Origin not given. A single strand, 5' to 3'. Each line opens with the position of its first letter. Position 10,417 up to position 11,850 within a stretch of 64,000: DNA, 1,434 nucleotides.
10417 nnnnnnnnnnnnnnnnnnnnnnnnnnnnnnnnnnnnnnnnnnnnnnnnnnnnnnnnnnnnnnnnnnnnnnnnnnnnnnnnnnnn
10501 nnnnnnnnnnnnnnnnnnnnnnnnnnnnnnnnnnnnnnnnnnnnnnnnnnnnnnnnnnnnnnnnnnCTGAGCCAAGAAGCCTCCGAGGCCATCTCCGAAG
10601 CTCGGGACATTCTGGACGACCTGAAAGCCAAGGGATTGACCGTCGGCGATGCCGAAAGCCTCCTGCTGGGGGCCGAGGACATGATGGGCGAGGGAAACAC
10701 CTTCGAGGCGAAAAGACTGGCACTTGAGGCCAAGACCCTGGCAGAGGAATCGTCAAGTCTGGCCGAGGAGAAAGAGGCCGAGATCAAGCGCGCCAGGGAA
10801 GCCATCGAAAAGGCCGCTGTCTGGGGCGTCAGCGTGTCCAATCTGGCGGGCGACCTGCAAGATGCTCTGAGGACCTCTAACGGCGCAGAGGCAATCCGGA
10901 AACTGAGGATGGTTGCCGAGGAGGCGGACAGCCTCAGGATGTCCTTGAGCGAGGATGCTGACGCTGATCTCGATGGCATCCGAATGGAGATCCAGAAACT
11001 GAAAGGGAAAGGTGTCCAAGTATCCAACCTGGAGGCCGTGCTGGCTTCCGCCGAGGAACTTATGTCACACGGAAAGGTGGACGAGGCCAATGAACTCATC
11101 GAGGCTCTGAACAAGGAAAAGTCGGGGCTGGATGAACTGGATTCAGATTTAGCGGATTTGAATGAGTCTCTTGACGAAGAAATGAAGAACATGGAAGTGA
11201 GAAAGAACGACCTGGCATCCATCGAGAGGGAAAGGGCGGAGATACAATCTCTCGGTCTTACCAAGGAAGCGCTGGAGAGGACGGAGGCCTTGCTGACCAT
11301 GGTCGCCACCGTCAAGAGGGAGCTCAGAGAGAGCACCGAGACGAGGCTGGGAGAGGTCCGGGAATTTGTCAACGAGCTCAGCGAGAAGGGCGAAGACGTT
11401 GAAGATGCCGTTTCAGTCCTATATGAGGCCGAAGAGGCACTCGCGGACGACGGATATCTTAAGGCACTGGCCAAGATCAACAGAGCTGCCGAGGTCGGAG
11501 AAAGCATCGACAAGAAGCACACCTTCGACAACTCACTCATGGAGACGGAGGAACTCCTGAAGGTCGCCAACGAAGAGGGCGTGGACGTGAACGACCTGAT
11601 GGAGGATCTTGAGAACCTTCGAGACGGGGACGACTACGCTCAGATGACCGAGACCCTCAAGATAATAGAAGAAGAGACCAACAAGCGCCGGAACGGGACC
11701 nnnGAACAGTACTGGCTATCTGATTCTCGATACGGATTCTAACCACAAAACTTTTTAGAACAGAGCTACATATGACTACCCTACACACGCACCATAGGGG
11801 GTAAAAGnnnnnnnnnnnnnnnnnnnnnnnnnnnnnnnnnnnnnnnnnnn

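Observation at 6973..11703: Giant membrane-tethered cytoplasmic protein built from alternating A/B helical units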

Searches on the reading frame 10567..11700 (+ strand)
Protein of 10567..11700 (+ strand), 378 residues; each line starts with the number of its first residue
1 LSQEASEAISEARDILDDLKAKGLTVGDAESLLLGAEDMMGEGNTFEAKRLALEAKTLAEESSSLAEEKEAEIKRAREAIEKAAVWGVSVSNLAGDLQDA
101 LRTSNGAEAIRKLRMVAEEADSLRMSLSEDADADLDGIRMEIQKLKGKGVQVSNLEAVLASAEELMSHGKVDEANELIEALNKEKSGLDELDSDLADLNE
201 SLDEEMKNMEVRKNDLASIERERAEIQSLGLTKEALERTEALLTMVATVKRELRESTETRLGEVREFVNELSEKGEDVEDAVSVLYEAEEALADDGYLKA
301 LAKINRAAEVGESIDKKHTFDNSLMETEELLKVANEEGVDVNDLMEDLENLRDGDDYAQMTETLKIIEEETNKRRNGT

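Call 39: predict_structure(alignment_id=A4)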
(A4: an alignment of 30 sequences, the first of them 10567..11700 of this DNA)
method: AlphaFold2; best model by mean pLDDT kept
length: 378 residues; sequences in the alignment: 30
mean_pLDDT: 89.7   pTM: 0.57
mean pLDDT of the five models: 89.7, 89.2, 88.7, 86.9, 86.3
residues with pLDDT >= 90: 211; 70-90: 166; 50-70: 0; < 50: 1
segments of 3 or more residues with pLDDT < 50: none
pLDDT, mean of each block of 10 residues (from residue 1): 90 90 84 94 93 91 88 94 86 93 87 95 88 90 84 88 88 88 88 91 86 86 91 91 92 93 96 91 95 90 94 89 89 90 89 82 90 81
secondary structure, 60 per line:
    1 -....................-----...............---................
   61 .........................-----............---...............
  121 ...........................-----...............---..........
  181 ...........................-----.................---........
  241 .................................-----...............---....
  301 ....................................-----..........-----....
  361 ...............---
elements in order: H2-21 H27-41 H45-85 H91-102 H106-147 H153-167 H171-207 H213-229 H233-273 H279-293 H297-336 H342-351 H357-375

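Call 41: fold_search(model_id=the predicted structure, library=pdb)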
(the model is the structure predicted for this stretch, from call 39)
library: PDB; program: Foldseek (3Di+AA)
matches with E <= 10: 35; with E <= 0.001: 0
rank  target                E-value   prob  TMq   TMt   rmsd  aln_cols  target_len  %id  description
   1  6bfi_A                4.7e-01  0.12  0.13  0.07  46.5       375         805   18  Vinculin homolog in a sponge (phylum Porifera) reveals vertebrate-like cell adhesions involved in early multicellular  (released 2018-06-13)
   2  7unh_A                8.3e-01  0.30  0.16  0.24  24.8       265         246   17  De novo designed chlorophyll dimer protein in apo state, SP2 (released 2023-04-19)
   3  7uni_C                1.2e+00  0.23  0.16  0.25  37.4       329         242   15  De novo designed chlorophyll dimer protein with Zn pheophorbide a methyl ester, SP2-ZnPPaM (released 2023-04-19)
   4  6o3e_A                1.4e+00  0.07  0.14  0.12  43.0       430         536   12  mouse aE-catenin 82-883 (released 2019-11-13)
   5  7uni_D                1.5e+00  0.12  0.13  0.18  26.0       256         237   18  De novo designed chlorophyll dimer protein with Zn pheophorbide a methyl ester, SP2-ZnPPaM (released 2023-04-19)
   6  7unh_B                1.5e+00  0.11  0.14  0.19  27.2       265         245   18  De novo designed chlorophyll dimer protein in apo state, SP2 (released 2023-04-19)
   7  9hv0                  1.7e+00  0.05  0.13  0.06  40.6       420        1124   14  CryoEM map of the large glutamate dehydrogenase composed of 180 kDa subunits from Mycobacterium smegmatis obtained in th (released 2026-01-14)
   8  4l6y_B                2.0e+00  0.30  0.39  0.36  12.4       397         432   12  Structure of the microtubule associated protein PRC1 (Protein Regulator of Cytokinesis 1) (released 2013-07-17)
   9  2dgj_B                2.2e+00  0.25  0.23  0.31  10.2       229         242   10  Crystal structure of EbhA (756-1003 domain) from Staphylococcus aureus (released 2007-03-20)
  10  7uni_A                2.2e+00  0.08  0.13  0.18  27.1       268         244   18  De novo designed chlorophyll dimer protein with Zn pheophorbide a methyl ester, SP2-ZnPPaM (released 2023-04-19)
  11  7udm_B                2.5e+00  0.07  0.14  0.18  49.4       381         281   16  Crystal structure of designed helical repeat protein RPB_PLP1_R6 in alternative conformation 1 (with peptide) (released 2023-03-22)
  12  8e1e_A                2.6e+00  0.14  0.16  0.26  27.4       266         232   15  Scaffolding protein functional sites using deep learning (released 2023-08-16)
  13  2dgj_A                2.9e+00  0.25  0.28  0.37   9.7       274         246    9  Crystal structure of EbhA (756-1003 domain) from Staphylococcus aureus (released 2007-03-20)
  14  1st6                  3.0e+00  0.04  0.14  0.07  47.0       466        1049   13  Crystal structure of a cytoskeletal protein (released 2004-08-03)
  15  9k81_A                4.0e+00  0.15  0.14  0.28  22.5       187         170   18  Cryo-EM structure of designed zinc-induced filament Fiber-n7-Zn1-HEHE-74 (released 2025-10-29)
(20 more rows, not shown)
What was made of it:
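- On EzrA: Foldseek E 7.4-9.9 (call 41).
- Closest known: Ebh / Embp FIVAR-GA repeats of Staphylococcus. Same: EbhA is among the top (non-significant) fold matches, with TM-score 0.31-0.37 normalised to the target (call 41).
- Closest known: Spectrin repeats. Same: PRC1 gives the best TM-score normalised to the query, 0.39 (call 41).
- EzrA chains appear among the weak fold matches (call 41).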

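Call 68: search_solved_structures(query=A4, max_evalue=1)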
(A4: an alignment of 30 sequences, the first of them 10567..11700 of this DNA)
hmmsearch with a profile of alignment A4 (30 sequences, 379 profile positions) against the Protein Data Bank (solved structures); distinct sequences matched with E-value up to 1: 31.
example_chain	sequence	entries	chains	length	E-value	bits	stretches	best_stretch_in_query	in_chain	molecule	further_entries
5byo_A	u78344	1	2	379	2.4e-06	29.9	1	29-95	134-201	dTor_12x31L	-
4yxz_A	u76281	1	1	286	7.2e-05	25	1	29-95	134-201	dTor_9x31L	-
9lnt_A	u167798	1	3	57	0.0012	21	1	29-63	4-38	mAIT03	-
4i0x_B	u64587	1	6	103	0.0087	18.2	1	117-200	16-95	ESAT-6-like protein MAB_3113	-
2rm8_A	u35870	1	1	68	0.013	17.6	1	182-229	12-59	Sensory rhodopsin II transducer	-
3r2p_A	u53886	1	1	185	0.022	16.8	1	179-268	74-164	Apolipoprotein A-I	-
2f95_B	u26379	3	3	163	0.026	16.6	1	181-230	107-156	Sensory rhodopsin II transducer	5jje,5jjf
4v6m_A0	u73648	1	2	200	0.048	15.7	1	178-268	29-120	Apolipoprotein A-I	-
1av1_A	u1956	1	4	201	0.049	15.7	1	178-268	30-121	APOLIPOPROTEIN A-I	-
6pts_A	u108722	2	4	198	0.053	15.6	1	179-268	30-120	Apolipoprotein A-I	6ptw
2msc_A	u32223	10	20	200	0.054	15.6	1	179-268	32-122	Apolipoprotein A-I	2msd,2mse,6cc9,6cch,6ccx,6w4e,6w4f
7kjr_C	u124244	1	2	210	0.061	15.4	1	179-268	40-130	Apolipoprotein A-I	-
8eqs_C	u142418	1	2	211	0.063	15.3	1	179-268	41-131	Apolipoprotein A-I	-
2j5u_A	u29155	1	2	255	0.072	15.1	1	188-249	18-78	MREC PROTEIN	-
3k2s_A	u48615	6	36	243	0.086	14.9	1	179-268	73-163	Apolipoprotein A-I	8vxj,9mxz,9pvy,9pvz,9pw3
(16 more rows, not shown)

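Call 82: find_homologous_proteins(query=A4, max_evalue=0.00001)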
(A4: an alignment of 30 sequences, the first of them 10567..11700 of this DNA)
Query A4 (30 sequences) (378 aa, profile of the alignment): 2 proteins with E <= 0.00001 among 8000 candidates.
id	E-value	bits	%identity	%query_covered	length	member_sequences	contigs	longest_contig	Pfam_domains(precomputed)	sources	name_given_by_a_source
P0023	3.7e-133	462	46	100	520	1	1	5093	-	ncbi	ncbi:MAG: hypothetical protein ACE5KV_02890, partial [Thermoplasmata archaeon]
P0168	4.7e-65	238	63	58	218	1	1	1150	-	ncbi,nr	ncbi:MAG: hypothetical protein KAW09_09795, partial [Thermoplasmata archaeon]|nr:hypothetical protei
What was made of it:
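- Tried and rejected: Word-indexed homologue search with the repeat profile returned only two fragments (call 82).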

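Call 96: search_protein_families(library=pfam, alignment_id=A4, max_evalue=1)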
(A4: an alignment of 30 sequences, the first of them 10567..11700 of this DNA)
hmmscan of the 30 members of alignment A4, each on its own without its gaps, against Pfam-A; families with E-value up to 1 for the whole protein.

A. member 1, window:10567-11700:+ (378 aa): 6 families
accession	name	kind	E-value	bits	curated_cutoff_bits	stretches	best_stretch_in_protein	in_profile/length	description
PF01442.23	Apolipoprotein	-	0.0012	19.1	90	1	174-277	24-128/190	Apolipoprotein A1/A4/E domain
PF23100.1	DUF2096_N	-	0.026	15.4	26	1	144-208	14-80/96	DUF2096 N-terminal four-helical bundle domain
PF06103.16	DUF948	-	0.11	13.2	37.2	0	47-93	41-87/89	Bacterial protein of unknown function (DUF948)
PF20172.3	DUF6538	-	0.67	10.1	27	0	98-121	29-52/60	Domain of unknown function (DUF6538)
PF04513.17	Baculo_PEP_C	-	0.9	10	38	0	173-218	53-99/140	Baculovirus polyhedron envelope protein, PEP, C terminus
PF09969.14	DUF2203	-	0.94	10.6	24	0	171-280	5-78/122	Uncharacterized conserved protein (DUF2203)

B. families by the number of members that match (of 30 scanned): 130 families (the first 25 are shown)
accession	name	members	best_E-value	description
PF05266.19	DUF724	7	0.00054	Protein of unknown function (DUF724)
PF22838.1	COMMD8_HN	6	0.002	COMMD8, helical N-terminal domain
PF22913.1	NBAS_11th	5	0.00029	NBAS subunit of NRZ tethering complex, C-terminal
PF24164.1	TMP_N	5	0.0018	Tape measure protein N-terminal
PF05335.18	DUF745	5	0.0036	Protein of unknown function (DUF745)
PF09969.14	DUF2203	5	0.0086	Uncharacterized conserved protein (DUF2203)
PF24000.1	DUF7316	5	0.11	Family of unknown function (DUF7316)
PF24740.1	DUF7691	4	0.00023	Domain of unknown function (DUF7691)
PF04513.17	Baculo_PEP_C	4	0.00065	Baculovirus polyhedron envelope protein, PEP, C terminus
PF05531.17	NPV_P10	4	0.0017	Nucleopolyhedrovirus P10 protein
PF07295.17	DUF1451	4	0.0087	Zinc-ribbon containing domain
PF02661.23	Fic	4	0.011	Fic/DOC family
PF06103.16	DUF948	4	0.039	Bacterial protein of unknown function (DUF948)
PF01496.24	V_ATPase_I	3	0.00097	V-type ATPase 116kDa subunit family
PF15565.11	Imm30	3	0.0016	Immunity protein 30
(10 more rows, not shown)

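Call 98: fold_search(model_id=the predicted structure, library=viral)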
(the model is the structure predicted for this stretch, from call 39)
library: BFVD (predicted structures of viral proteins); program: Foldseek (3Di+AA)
matches with E <= 10: 85; with E <= 0.001: 0
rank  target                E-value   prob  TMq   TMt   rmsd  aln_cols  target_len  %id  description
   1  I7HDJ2                4.8e-01  0.08  0.12  0.06  50.0       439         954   18  Tail length tape measure protein [Xanthomonas phage CP1]
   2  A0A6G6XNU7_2          6.6e-01  0.16  0.20  0.08  22.1       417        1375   14  (no name in the UniProt tables at hand)
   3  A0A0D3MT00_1          8.8e-01  0.18  0.17  0.08  22.4       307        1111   12  Tail tape measure protein [Lactococcus phage WRP3]
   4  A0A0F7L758            8.8e-01  0.10  0.14  0.09  21.1       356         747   13  Uncharacterized protein [uncultured marine virus]
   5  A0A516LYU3            9.7e-01  0.10  0.17  0.10  40.6       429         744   13  (no name in the UniProt tables at hand)
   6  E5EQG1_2              1.0e+00  0.15  0.22  0.13  21.0       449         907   14  (no name in the UniProt tables at hand)
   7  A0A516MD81            1.1e+00  0.06  0.13  0.09  36.0       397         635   16  (no name in the UniProt tables at hand)
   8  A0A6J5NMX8            1.2e+00  0.14  0.20  0.14  24.9       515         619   14  Uncharacterized protein [uncultured Caudovirales phage]
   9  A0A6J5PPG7            1.2e+00  0.08  0.17  0.13  40.1       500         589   12  Uncharacterized protein [uncultured Caudovirales phage]
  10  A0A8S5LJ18            1.6e+00  0.10  0.19  0.08  43.7       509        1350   16  Minor tail protein [Siphoviridae sp. ct3o911]
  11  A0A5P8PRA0            1.6e+00  0.04  0.12  0.12  30.0       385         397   14  Uncharacterized protein [Vibrio phage phi50-12]
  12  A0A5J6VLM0            1.6e+00  0.04  0.11  0.07  38.9       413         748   14  Uncharacterized protein [Megaviridae environmental sample]
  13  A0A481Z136            1.9e+00  0.09  0.18  0.10  25.6       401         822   14  Uncharacterized protein [Mimivirus LCMiAC01]
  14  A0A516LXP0            1.9e+00  0.07  0.17  0.11  19.0       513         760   12  (no name in the UniProt tables at hand)
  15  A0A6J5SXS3            2.0e+00  0.09  0.18  0.12  37.9       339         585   18  Uncharacterized protein [uncultured Caudovirales phage]
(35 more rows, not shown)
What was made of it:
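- Closest known: Length-conserved coiled-coil spacers and rulers. Same: Tape-measure proteins are the top (non-significant) matches in the viral structure library (call 98).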
